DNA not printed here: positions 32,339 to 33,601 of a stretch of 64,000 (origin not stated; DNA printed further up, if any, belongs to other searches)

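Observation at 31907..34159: Membrane-anchored PL7 (alginate-lyase-like) protein inserted on the opposite strand where pyrH normally sits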

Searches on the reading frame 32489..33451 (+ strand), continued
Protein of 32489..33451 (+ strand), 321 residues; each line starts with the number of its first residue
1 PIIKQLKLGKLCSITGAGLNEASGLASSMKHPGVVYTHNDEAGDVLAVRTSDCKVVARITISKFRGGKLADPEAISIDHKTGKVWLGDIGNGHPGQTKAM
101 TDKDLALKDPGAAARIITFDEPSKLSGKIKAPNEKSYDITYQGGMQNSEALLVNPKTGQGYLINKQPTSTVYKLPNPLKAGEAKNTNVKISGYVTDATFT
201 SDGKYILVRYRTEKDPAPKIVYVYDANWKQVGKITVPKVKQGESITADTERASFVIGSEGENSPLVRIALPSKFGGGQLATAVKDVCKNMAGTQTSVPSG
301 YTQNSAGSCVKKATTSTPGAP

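Call 67: search_solved_structures(query=A2, max_evalue=10, show_alignments=2)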
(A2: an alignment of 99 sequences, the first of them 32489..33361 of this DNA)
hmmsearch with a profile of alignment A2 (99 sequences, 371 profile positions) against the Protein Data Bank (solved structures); distinct sequences matched with E-value up to 10: 29.
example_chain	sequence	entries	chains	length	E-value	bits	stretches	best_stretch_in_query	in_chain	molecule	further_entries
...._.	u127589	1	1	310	5.7e-13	51.8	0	74-102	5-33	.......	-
7ona_A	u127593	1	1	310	1.1e-12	50.8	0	74-102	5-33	SAKe6AC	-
8pjv_A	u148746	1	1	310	4.3e-08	35.7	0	74-102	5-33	SAKe6DR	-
8pjt_A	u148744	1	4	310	9.3e-07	31.3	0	74-102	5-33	SAKe6DEref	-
8pju_A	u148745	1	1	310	1.8e-05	27.1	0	74-103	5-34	SAKe6DEtal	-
7bif_A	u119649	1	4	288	3.9e-05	26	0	194-272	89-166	v22WRAP-T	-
7bie_A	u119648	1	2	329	4.4e-05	25.8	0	194-270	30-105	nvWRAP-T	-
7bid_A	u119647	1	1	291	7.5e-05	25.1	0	194-272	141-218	v31WRAP-T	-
7big_A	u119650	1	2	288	0.0001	24.6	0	194-270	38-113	v13WRAP-T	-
8pjz_A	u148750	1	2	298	0.0002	23.7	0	74-102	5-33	SAKe6EEtal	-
5yzv_A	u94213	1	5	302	0.00051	22.3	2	215-293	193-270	Probable serine/threonine-protein kinase PkwA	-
7onh_A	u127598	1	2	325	0.009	18.2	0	75-102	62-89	SAKe6BE-L3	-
7on8_A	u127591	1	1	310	0.014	17.6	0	77-102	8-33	SAKe6AR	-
7mq8_LO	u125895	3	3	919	0.016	17.4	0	172-240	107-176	Periodic tryptophan protein 2 homolog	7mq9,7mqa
8pkq_A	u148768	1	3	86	0.017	17.3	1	101-125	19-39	non-specific serine/threonine protein kinase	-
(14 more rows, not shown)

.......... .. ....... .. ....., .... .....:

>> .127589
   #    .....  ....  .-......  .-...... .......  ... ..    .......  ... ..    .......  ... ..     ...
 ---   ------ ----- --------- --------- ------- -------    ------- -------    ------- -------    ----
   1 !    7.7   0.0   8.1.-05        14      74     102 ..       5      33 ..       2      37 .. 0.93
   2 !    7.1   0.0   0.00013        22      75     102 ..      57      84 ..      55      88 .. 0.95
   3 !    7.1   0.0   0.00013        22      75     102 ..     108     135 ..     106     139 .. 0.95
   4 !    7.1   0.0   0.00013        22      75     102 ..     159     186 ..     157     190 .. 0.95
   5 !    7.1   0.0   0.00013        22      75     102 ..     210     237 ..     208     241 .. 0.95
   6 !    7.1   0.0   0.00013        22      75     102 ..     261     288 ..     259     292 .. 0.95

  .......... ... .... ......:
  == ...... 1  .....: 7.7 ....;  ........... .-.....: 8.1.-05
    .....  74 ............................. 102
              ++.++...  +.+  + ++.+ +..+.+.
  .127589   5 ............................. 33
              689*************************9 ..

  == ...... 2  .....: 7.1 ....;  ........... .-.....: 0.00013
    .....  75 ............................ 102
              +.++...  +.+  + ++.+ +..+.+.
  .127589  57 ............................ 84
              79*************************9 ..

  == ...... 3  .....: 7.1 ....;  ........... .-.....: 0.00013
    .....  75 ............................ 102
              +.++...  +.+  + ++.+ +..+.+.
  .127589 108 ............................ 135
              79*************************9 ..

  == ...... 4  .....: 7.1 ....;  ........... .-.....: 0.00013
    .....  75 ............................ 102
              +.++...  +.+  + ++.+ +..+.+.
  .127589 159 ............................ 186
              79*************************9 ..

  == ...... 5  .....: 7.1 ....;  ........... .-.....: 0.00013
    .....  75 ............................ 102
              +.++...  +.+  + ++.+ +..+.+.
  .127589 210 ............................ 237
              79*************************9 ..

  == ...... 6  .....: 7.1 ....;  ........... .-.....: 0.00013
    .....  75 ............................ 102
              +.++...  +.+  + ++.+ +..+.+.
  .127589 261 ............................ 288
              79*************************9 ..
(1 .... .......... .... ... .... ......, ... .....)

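Call 68: search_protein_families(library=pfam, alignment_id=A2, max_evalue=0.01)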
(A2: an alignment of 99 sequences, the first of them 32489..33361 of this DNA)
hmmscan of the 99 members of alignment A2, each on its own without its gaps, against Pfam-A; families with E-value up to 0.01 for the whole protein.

A. member 1, window:32489-33361:+ (291 aa): 0 families

B. families by the number of members that match (of 99 scanned): 9 families
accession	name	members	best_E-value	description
PF13449.12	Phytase-like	28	8e-09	Esterase-like activity of phytase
PF07676.18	PD40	9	0.00019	WD40-like Beta Propeller Repeat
PF18911.6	PKD_4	1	2.8e-23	PKD domain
PF00801.26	PKD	1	1.8e-15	PKD domain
PF22352.2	K319L-like_PKD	1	8.7e-08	K319L-like, PKD domain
PF07494.17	Reg_prop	1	0.00075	Two component regulator propeller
PF06977.17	SdiA-regulated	1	0.0046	SdiA-regulated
PF02239.22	Cytochrom_D1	1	0.0067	Cytochrome D1 heme domain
PF18283.7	CBM77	1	0.0082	Carbohydrate binding module 77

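Call 73: find_encoding_contigs(protein=P0250, flank=8000, max_places=2)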
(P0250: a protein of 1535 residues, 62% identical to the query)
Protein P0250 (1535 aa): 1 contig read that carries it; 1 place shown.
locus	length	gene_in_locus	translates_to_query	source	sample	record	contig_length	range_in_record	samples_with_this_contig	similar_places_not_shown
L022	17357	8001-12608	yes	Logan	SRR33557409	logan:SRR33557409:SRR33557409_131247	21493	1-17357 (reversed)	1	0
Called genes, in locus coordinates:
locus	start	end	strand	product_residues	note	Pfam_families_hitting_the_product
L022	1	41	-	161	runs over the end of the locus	PF18895:T4SS_pilin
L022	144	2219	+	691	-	PF19590:TrbL_3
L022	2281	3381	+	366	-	-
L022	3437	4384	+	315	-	PF12666:PrgI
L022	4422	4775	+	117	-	PF05635:23S_rRNA_IVP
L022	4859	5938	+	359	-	PF26593:TraC-like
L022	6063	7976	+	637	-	PF01935:DUF87 (weak), PF19044:P-loop_TraG, PF12846:AAA_10 (weak)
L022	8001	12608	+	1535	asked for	PF03372:Exo_endo_phos, PF08787:Alginate_lyase2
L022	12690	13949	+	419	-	PF18013:Phage_lysozyme2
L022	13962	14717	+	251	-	-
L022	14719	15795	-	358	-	PF02463:SMC_N, PF13175:AAA_15, PF13476:AAA_23, PF13304:AAA_21 (weak)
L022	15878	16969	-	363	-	PF00712:DNA_pol3_beta, PF02767:DNA_pol3_beta_2, PF02768:DNA_pol3_beta_3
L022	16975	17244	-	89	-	-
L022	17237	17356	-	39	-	?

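Call 81: fold_search(model_id=the predicted structure, library=viral)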
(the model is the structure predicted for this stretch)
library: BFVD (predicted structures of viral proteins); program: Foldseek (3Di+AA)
matches with E <= 10: 953; with E <= 0.001: 211
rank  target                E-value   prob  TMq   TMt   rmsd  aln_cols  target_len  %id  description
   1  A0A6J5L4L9            1.2e-07  1.00  0.41  0.18  10.3       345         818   12  Uncharacterized protein [uncultured Caudovirales phage]
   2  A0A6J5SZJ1            2.1e-07  1.00  0.44  0.39   6.7       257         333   13  COG3391 Uncharacterized conserved protein [uncultured Caudovirales phage]
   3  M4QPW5                5.0e-07  1.00  0.44  0.26  10.6       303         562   12  (no name in the UniProt tables at hand)
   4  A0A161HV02            5.2e-07  1.00  0.41  0.27  11.5       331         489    8  Putative BTB/POZ domain-containing protein [Powai lake megavirus]
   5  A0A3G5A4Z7            6.1e-07  1.00  0.44  0.33  12.8       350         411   11  Uncharacterized protein [Harvfovirus sp.]
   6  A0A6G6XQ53            7.5e-07  1.00  0.44  0.29  10.4       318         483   12  (no name in the UniProt tables at hand)
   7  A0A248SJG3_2          8.8e-07  1.00  0.43  0.17   8.1       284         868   14  (no name in the UniProt tables at hand)
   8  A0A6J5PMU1            9.8e-07  1.00  0.42  0.30   9.5       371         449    9  WD40/YVTN repeat-like-containing domain containing protein [uncultured Caudovirales phage]
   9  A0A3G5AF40            1.0e-06  1.00  0.45  0.49   6.3       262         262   10  NHL repeat containing protein [Satyrvirus sp.]
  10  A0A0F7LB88            1.1e-06  1.00  0.56  0.31   9.4       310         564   12  Uncharacterized protein [uncultured marine virus]
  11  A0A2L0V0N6            1.2e-06  1.00  0.44  0.29   7.6       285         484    9  Uncharacterized protein [Agrobacterium phage Atu_ph07]
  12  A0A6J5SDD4            1.2e-06  1.00  0.47  0.22   6.3       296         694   13  WD40/YVTN repeat-like-containing domain containing protein [uncultured Caudovirales phage]
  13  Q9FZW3                1.5e-06  1.00  0.51  0.23   9.3       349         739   11  Neck appendage protein [Bacillus phage GA-1]
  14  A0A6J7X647            1.7e-06  1.00  0.43  0.25   7.0       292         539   12  Uncharacterized protein [uncultured Caudovirales phage]
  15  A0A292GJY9            1.7e-06  1.00  0.43  0.24  12.3       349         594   11  (no name in the UniProt tables at hand)
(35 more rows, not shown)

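Call 90: search_protein_families(library=pfam, alignment_id=A6, max_evalue=0.00001)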
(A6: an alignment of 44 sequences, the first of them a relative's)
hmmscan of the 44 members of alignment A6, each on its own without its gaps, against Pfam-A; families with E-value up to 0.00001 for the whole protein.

A. member 1, P0253 (740 aa): 1 family
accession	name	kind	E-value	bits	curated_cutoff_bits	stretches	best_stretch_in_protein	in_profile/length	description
PF08787.18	Alginate_lyase2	-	3.8e-44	151.6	29.7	1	517-739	3-225/225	Alginate lyase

B. families by the number of members that match (of 44 scanned): 12 families
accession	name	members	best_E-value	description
PF08787.18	Alginate_lyase2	20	3.8e-44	Alginate lyase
PF05345.18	He_PIG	5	1.8e-33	Putative Ig domain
PF03372.29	Exo_endo_phos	2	5.7e-15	Endonuclease/Exonuclease/phosphatase family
PF00041.27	fn3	2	2.2e-12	Fibronectin type III domain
PF18957.6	RibLong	2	9.6e-11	Long Rib domain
PF01551.29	Peptidase_M23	1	2.2e-22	Peptidase family M23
PF01476.26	LysM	1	3.2e-15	LysM domain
PF01510.30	Amidase_2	1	3.6e-13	N-acetylmuramoyl-L-alanine amidase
PF05257.22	CHAP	1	7.1e-12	CHAP domain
PF06995.16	Phage_P2_GpU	1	2.8e-08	Phage P2 GpU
PF24908.1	Ig_SIBA-E_2nd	1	4.4e-08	Integrin beta-like protein A-E, second Ig-like domain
PF00801.26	PKD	1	2.9e-07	PKD domain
